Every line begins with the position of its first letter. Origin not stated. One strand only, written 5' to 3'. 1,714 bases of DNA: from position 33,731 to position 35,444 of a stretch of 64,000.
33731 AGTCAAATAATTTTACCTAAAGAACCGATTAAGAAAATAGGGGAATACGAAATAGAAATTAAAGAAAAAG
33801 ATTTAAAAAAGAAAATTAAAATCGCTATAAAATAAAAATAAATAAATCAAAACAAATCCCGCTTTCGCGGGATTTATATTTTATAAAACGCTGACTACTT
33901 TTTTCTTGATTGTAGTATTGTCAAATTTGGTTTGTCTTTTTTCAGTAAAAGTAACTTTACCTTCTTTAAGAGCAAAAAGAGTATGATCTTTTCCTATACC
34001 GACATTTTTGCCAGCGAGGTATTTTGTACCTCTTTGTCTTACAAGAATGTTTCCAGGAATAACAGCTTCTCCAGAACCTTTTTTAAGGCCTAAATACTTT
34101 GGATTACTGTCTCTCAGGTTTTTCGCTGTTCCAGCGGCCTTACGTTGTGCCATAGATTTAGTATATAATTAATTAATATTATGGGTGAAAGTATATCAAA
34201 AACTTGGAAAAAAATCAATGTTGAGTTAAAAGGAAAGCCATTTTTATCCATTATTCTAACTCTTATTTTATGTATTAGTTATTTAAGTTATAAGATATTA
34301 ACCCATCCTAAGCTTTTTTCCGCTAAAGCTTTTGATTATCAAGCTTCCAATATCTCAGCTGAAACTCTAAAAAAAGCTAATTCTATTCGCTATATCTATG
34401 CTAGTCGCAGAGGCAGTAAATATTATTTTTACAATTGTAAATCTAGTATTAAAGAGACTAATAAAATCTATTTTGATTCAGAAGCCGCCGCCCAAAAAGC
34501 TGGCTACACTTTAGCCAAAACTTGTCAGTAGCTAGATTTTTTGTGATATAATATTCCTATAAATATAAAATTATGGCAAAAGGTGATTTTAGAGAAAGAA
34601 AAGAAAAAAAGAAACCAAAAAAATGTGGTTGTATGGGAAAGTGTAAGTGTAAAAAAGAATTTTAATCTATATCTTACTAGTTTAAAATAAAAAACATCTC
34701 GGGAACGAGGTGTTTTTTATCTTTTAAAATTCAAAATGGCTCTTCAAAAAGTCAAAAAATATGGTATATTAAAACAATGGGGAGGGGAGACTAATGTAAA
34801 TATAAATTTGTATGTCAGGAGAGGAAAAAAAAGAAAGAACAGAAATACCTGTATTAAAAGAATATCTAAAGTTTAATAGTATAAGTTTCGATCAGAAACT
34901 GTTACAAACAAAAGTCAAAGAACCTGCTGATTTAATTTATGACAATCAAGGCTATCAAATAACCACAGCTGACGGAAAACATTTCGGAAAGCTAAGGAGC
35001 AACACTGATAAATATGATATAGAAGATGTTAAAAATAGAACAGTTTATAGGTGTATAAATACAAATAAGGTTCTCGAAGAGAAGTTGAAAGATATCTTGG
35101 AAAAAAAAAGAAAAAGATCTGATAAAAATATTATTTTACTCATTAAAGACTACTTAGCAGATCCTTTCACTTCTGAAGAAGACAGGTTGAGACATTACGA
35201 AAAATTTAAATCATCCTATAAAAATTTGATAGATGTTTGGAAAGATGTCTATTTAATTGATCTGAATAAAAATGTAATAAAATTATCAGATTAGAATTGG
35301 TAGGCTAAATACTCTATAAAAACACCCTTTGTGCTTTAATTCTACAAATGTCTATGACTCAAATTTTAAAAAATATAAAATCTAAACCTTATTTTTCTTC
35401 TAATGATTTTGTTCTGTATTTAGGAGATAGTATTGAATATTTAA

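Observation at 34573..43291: Putative DNA-defence/DNA-processing island inserted between rpmA and the suf genes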

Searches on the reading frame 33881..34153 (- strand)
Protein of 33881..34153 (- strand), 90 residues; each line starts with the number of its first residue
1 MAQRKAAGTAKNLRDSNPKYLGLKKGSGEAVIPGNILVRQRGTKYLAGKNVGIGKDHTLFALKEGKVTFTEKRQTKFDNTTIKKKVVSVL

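Call 5: search_protein_families(library=pfam, proteins=[window:33881-34153:-], max_evalue=0.01)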
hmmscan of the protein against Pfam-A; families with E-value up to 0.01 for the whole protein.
window:33881-34153:- (90 aa): 1 family
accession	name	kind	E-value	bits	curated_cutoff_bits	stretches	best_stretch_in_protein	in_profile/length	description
PF01016.24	Ribosomal_L27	-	1.7e-32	111.7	20.5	1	2-77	1-76/79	Ribosomal L27 protein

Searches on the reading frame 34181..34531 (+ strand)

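Call 5: search_protein_families(library=pfam, proteins=[window:34181-34531:+], max_evalue=0.01)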
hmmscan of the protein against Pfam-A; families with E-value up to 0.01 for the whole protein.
window:34181-34531:+ (116 aa): 1 family
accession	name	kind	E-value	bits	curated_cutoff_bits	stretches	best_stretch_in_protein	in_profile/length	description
PF02805.21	Ada_Zn_binding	-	0.0026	18.1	23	1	70-116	16-63/65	Metal binding domain of Ada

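Call 6: search_protein_families(library=padloc, proteins=[window:34181-34531:+], max_evalue=0.01)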
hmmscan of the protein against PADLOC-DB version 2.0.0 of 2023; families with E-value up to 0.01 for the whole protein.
window:34181-34531:+ (116 aa): 0 families

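Call 7: search_protein_families(library=ncbifam, proteins=[window:34181-34531:+], max_evalue=0.01)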
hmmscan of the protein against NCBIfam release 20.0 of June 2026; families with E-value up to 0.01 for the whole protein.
window:34181-34531:+ (116 aa): 1 family
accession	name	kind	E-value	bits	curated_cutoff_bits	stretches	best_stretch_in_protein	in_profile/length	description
NF051437.1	sunset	domain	0.0021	18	27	1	95-112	24-41/42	sunset domain-containing protein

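Call 84: search_protein_families(library=phrogs, proteins=[window:34181-34531:+], max_evalue=0.01)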
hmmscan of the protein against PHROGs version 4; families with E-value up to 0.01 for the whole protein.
window:34181-34531:+ (116 aa): 0 families

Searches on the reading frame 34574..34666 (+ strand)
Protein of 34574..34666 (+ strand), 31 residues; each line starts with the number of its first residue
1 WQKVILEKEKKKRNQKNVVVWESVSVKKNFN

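Call 84: search_protein_families(library=phrogs, proteins=[window:34574-34666:+], max_evalue=0.01)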
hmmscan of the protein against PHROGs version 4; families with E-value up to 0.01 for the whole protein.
window:34574-34666:+ (31 aa): 0 families

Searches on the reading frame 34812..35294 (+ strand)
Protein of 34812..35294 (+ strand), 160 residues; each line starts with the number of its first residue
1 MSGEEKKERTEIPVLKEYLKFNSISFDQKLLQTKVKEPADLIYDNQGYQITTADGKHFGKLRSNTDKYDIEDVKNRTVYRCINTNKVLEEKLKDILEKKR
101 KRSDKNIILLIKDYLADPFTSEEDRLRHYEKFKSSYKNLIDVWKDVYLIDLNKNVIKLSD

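Call 5: search_protein_families(library=pfam, proteins=[window:34812-35294:+], max_evalue=0.01)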
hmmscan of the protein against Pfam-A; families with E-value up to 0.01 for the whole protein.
window:34812-35294:+ (160 aa): 0 families

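Call 6: search_protein_families(library=padloc, proteins=[window:34812-35294:+], max_evalue=0.01)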
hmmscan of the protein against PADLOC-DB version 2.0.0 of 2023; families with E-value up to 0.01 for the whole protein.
window:34812-35294:+ (160 aa): 0 families

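Call 7: search_protein_families(library=ncbifam, proteins=[window:34812-35294:+], max_evalue=0.01)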
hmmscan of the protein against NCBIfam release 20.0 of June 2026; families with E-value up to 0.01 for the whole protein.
window:34812-35294:+ (160 aa): 0 families

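Call 63: search_protein_families(library=pfam, proteins=[window:34812-35294:+], max_evalue=0.01)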
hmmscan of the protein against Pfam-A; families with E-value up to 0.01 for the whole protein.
window:34812-35294:+ (160 aa): 0 families

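Call 84: search_protein_families(library=phrogs, proteins=[window:34812-35294:+], max_evalue=0.01)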
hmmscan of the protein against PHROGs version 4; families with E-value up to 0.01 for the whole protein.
window:34812-35294:+ (160 aa): 0 families

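Call 91: search_protein_representatives(protein=window:34812-35294:+)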
Query: 160 residues. Proteins with E-value up to 0.001 (for the whole library): 22; up to 1e-10: 8; up to 1e-30: 1. The best 22 are listed.
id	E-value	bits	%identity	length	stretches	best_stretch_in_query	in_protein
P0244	3.7e-81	286.7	86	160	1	1-160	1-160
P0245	3.4e-27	111.5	43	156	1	5-158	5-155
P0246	4.9e-26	107.7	40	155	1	15-156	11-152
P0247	2.0e-25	105.8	41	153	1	7-153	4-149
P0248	6.9e-23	97.5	40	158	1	10-158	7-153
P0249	1.3e-22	96.6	43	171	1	5-158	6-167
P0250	2.3e-20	89.3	36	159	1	8-156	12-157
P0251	2.7e-13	66.4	36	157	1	7-155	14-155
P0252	3.2e-10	56.4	34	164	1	10-152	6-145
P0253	7.0e-09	52.1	35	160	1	9-155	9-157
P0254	1.8e-08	50.7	35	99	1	65-149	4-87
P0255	2.3e-08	50.4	30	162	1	7-155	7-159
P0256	1.5e-07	47.7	31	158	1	6-155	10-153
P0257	4.1e-07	46.3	29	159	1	7-150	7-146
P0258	6.6e-07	45.7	37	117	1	6-112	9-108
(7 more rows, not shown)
